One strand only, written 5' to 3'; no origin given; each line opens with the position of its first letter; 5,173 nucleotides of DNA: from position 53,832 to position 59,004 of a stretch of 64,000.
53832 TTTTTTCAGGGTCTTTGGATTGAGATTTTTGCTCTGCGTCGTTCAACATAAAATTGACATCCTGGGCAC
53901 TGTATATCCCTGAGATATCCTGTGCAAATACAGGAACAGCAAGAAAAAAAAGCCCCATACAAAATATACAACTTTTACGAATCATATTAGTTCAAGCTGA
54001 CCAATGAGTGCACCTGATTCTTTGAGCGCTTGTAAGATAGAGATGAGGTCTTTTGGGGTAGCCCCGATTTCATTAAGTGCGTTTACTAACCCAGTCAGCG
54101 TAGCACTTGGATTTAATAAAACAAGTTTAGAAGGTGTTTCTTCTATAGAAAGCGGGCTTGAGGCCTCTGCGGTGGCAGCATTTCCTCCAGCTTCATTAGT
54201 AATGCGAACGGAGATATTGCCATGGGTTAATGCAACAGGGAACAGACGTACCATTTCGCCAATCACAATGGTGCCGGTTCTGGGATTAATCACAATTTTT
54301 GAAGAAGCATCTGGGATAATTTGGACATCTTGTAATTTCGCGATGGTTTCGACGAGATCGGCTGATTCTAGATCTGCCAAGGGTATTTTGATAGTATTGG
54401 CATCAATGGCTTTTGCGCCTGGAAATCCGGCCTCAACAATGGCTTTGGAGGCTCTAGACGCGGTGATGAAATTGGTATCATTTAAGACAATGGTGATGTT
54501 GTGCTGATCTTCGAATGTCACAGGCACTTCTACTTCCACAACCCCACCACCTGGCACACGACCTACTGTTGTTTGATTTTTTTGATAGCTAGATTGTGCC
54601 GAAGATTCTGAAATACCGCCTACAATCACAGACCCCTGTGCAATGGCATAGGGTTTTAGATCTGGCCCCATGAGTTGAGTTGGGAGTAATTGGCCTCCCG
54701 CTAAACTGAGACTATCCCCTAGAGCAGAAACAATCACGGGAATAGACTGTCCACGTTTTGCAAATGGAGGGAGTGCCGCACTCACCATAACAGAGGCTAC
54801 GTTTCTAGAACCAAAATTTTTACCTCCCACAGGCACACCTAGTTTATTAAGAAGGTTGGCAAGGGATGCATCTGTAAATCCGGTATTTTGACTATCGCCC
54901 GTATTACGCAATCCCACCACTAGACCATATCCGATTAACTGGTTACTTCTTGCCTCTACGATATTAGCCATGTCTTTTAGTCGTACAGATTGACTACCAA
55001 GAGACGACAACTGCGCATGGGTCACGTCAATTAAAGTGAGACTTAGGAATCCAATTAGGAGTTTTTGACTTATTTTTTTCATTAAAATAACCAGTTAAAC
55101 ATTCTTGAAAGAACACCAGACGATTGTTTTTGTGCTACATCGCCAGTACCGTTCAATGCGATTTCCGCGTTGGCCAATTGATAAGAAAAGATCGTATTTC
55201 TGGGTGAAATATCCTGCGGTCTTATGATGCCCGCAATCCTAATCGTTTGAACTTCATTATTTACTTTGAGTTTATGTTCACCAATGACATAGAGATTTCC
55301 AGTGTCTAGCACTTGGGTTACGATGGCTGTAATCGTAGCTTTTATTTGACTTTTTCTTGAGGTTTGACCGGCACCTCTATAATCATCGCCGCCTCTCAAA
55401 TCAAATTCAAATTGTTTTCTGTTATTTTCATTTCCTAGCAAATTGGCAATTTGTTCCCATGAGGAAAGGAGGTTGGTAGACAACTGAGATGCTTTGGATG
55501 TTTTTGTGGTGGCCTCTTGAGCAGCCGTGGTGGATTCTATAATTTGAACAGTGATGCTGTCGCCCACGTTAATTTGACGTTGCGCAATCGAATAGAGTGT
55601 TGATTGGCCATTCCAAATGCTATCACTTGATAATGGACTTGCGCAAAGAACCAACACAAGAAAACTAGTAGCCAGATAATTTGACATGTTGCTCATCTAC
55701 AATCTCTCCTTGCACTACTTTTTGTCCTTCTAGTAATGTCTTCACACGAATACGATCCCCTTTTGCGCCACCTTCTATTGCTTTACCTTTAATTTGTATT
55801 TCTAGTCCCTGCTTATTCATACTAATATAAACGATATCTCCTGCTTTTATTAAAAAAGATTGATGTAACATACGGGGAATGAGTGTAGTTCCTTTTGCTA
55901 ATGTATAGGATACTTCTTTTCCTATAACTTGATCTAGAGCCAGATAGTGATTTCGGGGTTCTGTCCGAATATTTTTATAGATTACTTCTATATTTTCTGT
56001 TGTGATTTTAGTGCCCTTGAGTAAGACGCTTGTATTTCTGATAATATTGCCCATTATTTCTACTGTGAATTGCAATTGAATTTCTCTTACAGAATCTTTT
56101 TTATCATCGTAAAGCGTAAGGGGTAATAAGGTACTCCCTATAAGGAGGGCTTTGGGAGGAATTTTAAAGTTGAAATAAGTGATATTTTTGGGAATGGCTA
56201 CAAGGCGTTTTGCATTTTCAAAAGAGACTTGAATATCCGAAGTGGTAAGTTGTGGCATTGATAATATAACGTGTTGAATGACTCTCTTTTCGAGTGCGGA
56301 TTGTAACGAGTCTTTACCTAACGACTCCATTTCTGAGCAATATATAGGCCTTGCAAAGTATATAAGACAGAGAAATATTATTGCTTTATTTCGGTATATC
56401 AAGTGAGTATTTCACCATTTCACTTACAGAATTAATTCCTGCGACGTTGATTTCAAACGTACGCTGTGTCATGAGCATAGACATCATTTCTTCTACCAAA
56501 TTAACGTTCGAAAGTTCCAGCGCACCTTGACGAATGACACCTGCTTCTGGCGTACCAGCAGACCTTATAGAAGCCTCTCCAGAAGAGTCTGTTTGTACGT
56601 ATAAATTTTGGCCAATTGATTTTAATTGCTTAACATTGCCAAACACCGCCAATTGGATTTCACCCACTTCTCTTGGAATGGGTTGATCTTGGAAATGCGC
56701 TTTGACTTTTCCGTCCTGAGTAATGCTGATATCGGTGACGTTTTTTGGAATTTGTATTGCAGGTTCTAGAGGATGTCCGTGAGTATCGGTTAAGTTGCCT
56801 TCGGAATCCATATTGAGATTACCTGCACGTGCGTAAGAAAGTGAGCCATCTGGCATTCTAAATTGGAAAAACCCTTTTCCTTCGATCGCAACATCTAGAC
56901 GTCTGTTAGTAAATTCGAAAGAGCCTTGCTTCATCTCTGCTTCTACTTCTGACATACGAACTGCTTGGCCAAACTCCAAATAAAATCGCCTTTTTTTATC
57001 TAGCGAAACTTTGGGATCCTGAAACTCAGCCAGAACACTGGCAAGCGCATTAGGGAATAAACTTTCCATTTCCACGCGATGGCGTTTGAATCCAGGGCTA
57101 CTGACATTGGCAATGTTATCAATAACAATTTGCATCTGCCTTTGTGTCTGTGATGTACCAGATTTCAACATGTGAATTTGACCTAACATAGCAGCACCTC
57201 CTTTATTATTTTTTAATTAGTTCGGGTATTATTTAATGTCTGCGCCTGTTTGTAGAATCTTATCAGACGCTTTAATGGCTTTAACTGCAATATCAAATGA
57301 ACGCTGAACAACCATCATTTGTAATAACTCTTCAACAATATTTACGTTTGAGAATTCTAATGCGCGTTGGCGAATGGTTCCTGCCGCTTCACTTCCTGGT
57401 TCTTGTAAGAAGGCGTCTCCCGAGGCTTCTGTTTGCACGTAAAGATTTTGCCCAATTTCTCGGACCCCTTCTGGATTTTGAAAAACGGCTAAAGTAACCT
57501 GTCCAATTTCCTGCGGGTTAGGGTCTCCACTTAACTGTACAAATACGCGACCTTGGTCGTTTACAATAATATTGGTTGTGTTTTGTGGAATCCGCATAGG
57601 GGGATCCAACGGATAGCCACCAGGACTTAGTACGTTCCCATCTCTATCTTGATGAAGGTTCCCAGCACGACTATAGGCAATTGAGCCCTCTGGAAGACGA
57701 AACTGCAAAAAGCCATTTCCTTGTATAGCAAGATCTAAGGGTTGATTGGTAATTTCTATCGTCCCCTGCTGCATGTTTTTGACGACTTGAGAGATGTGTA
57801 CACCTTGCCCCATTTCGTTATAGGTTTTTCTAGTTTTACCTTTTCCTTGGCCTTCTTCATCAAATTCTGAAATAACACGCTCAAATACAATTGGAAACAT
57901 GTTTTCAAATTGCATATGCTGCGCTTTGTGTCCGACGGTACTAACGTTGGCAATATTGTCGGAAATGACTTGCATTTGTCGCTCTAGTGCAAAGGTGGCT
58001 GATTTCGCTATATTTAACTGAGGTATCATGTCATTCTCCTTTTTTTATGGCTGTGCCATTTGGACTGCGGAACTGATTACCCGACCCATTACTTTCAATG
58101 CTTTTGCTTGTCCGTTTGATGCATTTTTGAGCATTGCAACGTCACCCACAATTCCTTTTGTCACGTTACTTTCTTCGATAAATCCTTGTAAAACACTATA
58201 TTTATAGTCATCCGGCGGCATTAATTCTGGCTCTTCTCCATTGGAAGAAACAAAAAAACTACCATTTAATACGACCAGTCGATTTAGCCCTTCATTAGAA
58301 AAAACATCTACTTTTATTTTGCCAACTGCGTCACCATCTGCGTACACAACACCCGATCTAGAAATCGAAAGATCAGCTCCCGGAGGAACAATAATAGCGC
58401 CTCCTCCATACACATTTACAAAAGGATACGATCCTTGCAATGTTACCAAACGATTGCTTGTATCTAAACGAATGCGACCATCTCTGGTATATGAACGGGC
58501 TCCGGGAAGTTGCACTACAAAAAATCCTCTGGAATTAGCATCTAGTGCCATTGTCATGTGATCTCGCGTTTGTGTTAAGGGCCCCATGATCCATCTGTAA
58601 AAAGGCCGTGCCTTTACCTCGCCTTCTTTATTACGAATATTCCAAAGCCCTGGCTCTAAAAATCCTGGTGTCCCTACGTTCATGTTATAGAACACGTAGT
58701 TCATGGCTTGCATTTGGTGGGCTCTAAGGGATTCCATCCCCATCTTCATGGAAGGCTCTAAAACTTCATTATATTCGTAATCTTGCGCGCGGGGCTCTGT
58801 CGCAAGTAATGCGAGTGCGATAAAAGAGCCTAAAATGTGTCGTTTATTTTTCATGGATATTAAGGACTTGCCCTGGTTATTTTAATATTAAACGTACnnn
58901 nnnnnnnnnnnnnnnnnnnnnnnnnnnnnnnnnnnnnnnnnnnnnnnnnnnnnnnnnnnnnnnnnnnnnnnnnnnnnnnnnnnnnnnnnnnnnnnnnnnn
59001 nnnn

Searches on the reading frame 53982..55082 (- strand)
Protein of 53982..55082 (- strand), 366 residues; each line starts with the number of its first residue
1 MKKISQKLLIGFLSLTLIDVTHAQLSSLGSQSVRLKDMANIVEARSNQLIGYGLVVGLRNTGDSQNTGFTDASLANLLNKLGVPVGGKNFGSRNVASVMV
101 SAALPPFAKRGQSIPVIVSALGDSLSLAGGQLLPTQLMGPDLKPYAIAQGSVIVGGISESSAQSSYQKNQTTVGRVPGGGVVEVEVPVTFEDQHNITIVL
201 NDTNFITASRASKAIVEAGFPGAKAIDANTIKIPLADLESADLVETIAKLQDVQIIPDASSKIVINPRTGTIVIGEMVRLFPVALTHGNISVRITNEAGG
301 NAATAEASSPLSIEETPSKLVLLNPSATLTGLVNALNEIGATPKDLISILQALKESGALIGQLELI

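Call 11: search_protein_families(library=pfam, proteins=[window:53982-55082:-], max_evalue=0.01)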
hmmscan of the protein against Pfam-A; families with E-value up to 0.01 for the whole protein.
window:53982-55082:- (366 aa): 1 family
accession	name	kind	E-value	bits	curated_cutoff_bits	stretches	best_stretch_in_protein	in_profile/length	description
PF02119.21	FlgI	-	7.2e-104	347.8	25.3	1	34-364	1-342/343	Flagellar P-ring protein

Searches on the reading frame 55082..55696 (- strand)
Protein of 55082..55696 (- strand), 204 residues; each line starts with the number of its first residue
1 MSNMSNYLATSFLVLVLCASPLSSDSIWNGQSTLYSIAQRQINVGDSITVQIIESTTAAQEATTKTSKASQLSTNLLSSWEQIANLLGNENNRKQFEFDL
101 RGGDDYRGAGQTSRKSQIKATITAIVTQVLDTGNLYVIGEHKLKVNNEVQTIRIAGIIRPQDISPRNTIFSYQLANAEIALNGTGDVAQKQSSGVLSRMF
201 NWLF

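Call 11: search_protein_families(library=pfam, proteins=[window:55082-55696:-], max_evalue=0.01)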
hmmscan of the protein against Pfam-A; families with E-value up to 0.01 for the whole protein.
window:55082-55696:- (204 aa): 1 family
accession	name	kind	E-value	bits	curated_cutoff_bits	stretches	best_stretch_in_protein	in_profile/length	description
PF02107.21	FlgH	-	6.1e-46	156.6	27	1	24-203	4-170/172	Flagellar L-ring protein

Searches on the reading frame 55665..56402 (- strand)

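Call 11: search_protein_families(library=pfam, proteins=[window:55665-56402:-], max_evalue=0.01)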
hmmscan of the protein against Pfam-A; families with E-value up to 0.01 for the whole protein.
window:55665-56402:- (245 aa): 2 families
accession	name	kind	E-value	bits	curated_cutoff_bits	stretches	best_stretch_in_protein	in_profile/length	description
PF13144.11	ChapFlgA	-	5.9e-22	78.4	23.8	1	124-241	7-121/122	Chaperone for flagella basal body P-ring formation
PF08666.17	SAF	-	0.0018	19.2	21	0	129-174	12-57/63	SAF domain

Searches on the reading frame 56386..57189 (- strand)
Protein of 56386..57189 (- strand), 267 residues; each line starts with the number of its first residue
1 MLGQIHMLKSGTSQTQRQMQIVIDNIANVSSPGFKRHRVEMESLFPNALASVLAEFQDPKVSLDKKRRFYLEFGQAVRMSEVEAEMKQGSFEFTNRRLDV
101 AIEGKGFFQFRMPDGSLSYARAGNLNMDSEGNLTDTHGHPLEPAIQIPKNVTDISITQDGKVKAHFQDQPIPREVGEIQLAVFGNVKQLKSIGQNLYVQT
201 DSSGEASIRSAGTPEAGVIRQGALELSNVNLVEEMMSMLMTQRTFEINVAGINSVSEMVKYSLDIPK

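Call 11: search_protein_families(library=pfam, proteins=[window:56386-57189:-], max_evalue=0.01)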
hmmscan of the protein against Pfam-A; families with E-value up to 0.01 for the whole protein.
window:56386-57189:- (267 aa): 3 families
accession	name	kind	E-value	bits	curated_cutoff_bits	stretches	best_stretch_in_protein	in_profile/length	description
PF22692.1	LlgE_F_G_D1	-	1.6e-23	83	27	1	101-164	1-64/64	Flagellar hook protein FlgE/F/G D1 domain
PF06429.18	Flg_bbr_C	-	1.2e-13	50.8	23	1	220-263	1-44/46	Flagellar basal body rod FlgEFG protein C-terminal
PF00460.25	Flg_bb_rod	-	0.0002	21.7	20.7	1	10-35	6-31/31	Flagella basal body rod protein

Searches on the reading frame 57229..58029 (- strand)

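Call 11: search_protein_families(library=pfam, proteins=[window:57229-58029:-], max_evalue=0.01)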
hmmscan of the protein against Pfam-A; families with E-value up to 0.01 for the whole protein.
window:57229-58029:- (266 aa): 3 families
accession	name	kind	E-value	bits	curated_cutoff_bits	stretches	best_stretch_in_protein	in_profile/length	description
PF22692.1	LlgE_F_G_D1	-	1.2e-18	67.4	27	1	101-164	1-64/64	Flagellar hook protein FlgE/F/G D1 domain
PF06429.18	Flg_bbr_C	-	3.7e-15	55.6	23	1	220-264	1-45/46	Flagellar basal body rod FlgEFG protein C-terminal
PF00460.25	Flg_bb_rod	-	1.8e-06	28.3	20.7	1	5-35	1-31/31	Flagella basal body rod protein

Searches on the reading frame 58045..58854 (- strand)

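Call 11: search_protein_families(library=pfam, proteins=[window:58045-58854:-], max_evalue=0.01)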
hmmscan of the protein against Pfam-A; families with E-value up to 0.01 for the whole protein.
window:58045-58854:- (269 aa): 1 family
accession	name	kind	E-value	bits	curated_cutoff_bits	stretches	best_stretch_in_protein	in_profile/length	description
PF22692.1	LlgE_F_G_D1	-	4.6e-09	36.7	27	1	109-172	5-64/64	Flagellar hook protein FlgE/F/G D1 domain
